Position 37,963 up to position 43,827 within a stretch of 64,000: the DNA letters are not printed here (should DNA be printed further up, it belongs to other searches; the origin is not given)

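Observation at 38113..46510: Translationally coupled three-gene operon: two unrecognisable proteins plus a 1854-aa helicase-DUF1998 fusion (Druantia-like candidate system)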

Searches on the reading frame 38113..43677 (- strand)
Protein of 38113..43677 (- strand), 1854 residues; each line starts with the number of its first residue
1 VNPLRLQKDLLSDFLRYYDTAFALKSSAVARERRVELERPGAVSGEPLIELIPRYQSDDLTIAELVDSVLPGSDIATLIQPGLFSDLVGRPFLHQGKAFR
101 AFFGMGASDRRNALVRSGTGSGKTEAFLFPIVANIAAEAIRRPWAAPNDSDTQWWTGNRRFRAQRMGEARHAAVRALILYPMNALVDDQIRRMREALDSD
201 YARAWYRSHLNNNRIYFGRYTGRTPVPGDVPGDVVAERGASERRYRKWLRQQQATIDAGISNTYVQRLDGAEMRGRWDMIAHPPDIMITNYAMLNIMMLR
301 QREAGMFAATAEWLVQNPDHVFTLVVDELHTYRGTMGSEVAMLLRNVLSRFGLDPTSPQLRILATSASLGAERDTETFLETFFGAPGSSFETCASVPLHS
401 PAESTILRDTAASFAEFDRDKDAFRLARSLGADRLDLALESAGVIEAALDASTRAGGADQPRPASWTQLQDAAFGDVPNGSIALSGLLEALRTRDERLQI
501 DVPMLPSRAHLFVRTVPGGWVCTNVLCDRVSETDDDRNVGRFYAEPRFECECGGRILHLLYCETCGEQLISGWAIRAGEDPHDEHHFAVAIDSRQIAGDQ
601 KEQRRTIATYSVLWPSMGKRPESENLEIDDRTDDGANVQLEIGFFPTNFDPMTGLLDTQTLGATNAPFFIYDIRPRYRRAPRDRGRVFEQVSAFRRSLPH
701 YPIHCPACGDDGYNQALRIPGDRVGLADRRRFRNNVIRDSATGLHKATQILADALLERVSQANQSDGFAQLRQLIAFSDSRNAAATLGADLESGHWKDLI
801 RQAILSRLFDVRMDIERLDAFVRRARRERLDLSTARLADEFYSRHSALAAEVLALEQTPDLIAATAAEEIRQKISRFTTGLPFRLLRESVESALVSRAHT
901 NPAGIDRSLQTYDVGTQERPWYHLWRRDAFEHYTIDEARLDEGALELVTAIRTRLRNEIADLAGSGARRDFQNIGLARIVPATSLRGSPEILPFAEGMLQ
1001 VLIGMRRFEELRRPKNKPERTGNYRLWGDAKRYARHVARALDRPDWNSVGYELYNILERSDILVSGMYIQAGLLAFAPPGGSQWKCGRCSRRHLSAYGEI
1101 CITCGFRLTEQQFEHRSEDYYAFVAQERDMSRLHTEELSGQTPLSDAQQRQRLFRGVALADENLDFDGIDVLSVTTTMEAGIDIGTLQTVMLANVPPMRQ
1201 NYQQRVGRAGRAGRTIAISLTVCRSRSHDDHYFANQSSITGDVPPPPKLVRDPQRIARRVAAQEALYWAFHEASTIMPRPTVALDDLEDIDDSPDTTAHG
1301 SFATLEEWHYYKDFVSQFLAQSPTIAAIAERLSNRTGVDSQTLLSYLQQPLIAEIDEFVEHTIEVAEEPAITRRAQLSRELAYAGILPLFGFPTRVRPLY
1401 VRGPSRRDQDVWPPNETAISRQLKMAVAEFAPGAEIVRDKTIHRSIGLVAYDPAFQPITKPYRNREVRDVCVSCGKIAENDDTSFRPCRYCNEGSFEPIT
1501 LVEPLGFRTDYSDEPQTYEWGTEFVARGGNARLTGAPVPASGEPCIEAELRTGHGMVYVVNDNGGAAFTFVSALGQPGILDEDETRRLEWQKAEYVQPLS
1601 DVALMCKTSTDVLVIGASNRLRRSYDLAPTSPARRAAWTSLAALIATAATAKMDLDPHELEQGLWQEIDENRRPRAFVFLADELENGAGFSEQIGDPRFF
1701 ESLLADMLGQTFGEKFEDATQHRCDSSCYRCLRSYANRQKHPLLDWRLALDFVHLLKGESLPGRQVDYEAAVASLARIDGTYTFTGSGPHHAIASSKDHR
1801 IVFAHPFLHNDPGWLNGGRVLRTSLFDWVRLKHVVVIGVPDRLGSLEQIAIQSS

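Call 7: search_protein_families(library=padloc, proteins=[window:38113-43677:-], max_evalue=0.01)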
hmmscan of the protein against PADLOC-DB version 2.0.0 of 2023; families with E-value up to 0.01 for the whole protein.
window:38113-43677:- (1854 aa): 23 families
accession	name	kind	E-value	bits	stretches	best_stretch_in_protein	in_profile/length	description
PDLC00051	DruE4|DruE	-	0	1388.4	1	3-1807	6-1775/1829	SNF2 family N-terminal domain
PDLC00015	DruE2|DruE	-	0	1348.9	1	2-1815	4-1844/1887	SNF2 family N-terminal domain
PDLC00014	DruE2|DruE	-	0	1255.8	1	2-1761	3-1815/1928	SNF2 family N-terminal domain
PDLC00013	DruE1|DruE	-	3.7e-177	590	3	8-587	12-597/1776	SNF2 family N-terminal domain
PDLC00037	DruE3|DruE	-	1.2e-111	372.7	4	1166-1517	1054-1427/2055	SNF2 family N-terminal domain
PDLC00035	DruE3|DruE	-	4e-86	287.9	4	1169-1518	1060-1421/1460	SNF2 family N-terminal domain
PDLC00036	DruE3|DruE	-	5e-67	224.1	3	90-383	92-299/2023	SNF2 family N-terminal domain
PDLC03960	SngC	-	4.2e-17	60.2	2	109-378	39-204/720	-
PDLC02896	DpdJ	-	2.2e-14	50.2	2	164-354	207-402/1487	DpdJ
PDLC02569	DrmA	-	2.6e-10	36.7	1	1171-1237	832-896/1095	DrmA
PDLC02503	BrxHI|BrxHII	-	9.3e-10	35.4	1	1171-1217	301-347/698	BrxHI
PDLC02893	DpdJ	-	7.9e-07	25.4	1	282-353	347-412/876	DpdJ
PDLC02898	DpdJ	-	8e-07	26.2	1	282-355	347-414/506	DpdJ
PDLC02570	DrmA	-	3.6e-06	23.6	1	1170-1235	583-647/851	DrmA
PDLC02501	BrxHI|BrxHII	-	4.5e-06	23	1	1160-1223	290-353/925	BrxHI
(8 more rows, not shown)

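Call 8: search_protein_families(library=pfam, proteins=[window:38113-43677:-], max_evalue=0.1)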
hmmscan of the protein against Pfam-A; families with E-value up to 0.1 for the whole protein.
window:38113-43677:- (1854 aa): 3 families
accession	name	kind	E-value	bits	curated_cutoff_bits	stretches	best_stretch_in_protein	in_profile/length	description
PF00270.35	DEAD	-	2.9e-14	53.6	26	2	109-199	13-71/167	DEAD/DEAH box helicase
PF00271.37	Helicase_C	-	4.7e-08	33.7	23.5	1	1133-1213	40-110/110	Helicase conserved C-terminal domain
PF09369.15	MZB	-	0.00034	21.7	24.2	1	1642-1732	2-80/80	MrfA Zn-binding domain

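Call 9: search_protein_families(library=ncbifam, proteins=[window:38113-43677:-], max_evalue=0.1)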
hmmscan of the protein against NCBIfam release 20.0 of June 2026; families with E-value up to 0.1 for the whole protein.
window:38113-43677:- (1854 aa): 17 families
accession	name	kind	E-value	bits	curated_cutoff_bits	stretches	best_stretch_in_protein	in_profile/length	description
TIGR03817.1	DECH_helic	hypoth_equivalog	1.1e-18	66.9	874.1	3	1169-1231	330-391/742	helicase/secretion neighborhood putative DEAH-box helicase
NF041067.1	DpdJ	equivalog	2.5e-11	42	800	2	276-346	322-387/1482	protein DpdJ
NF053636.1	DDHlcsCsdAPsy1082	equivalog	8.3e-08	31.2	890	1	1169-1223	294-349/512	DEAD/DEAH box helicase CsdA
NF008394.0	PRK11192.1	equivalog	8.4e-07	28.2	507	1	1167-1221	296-351/441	ATP-dependent RNA helicase SrmB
NF053631.1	RNA_helic_CshA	equivalog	9.4e-06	24.7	646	1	1167-1223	286-341/434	degradosome RNA helicase CshA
NF008744.0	PRK11776.1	equivalog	1.5e-05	23.8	524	1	1168-1222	292-347/460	ATP-dependent RNA helicase DbpA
TIGR04121.1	DEXH_lig_assoc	equivalog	1.9e-05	22.6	850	0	276-378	107-193/804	ligase-associated DNA damage response DEXH box helicase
NF010338.0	PRK13767.1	equivalog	3.7e-05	22.1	849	1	1163-1214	336-387/877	ATP-dependent helicase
NF053711.1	RNA_heli_RhlE1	exception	4.3e-05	22.4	750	1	1161-1221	287-348/434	RNA helicase RhlE1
NF053710.1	RNA_heli_RhlE2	exception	7.3e-05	21.3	925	1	1157-1220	290-352/635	RNA helicase RhlE2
NF008642.0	PRK11634.1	equivalog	0.00028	19.4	989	1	1167-1217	294-344/628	DEAD/DEAH family ATP-dependent RNA helicase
NF007882.0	PRK10590.1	equivalog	0.00029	19.9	743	1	1158-1223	287-350/456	ATP-dependent RNA helicase RhlE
NF002340.1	PRK01297.1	equivalog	0.00076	18.4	564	0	1169-1220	300-352/372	ATP-dependent RNA helicase RhlB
NF041063.1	DpdF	equivalog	0.0032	16.1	550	1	1146-1234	413-490/813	protein DpdF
NF003419.0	PRK04837.1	equivalog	0.0046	15.7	588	1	1166-1221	304-360/424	ATP-dependent RNA helicase RhlB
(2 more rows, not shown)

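Call 59: search_solved_structures(query=window:38113-43677:-, max_evalue=0.001)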
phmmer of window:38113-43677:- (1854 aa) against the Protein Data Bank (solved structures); distinct sequences matched with E-value up to 0.001: 4.
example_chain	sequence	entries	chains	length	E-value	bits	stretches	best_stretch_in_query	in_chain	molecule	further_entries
9wae_A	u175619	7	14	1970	1e-138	467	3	1048-1756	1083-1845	Helicase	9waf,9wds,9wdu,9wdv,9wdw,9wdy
9tu7_Y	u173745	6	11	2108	4e-39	136.8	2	279-572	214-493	DEAD/DEAH box helicase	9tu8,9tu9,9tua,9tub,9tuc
6znp_A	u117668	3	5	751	2.8e-06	27.9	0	319-356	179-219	Uncharacterized ATP-dependent helicase YprA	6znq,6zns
1hv8_A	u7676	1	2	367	0.00082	19.7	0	1169-1220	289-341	PUTATIVE ATP-DEPENDENT RNA HELICASE MJ0669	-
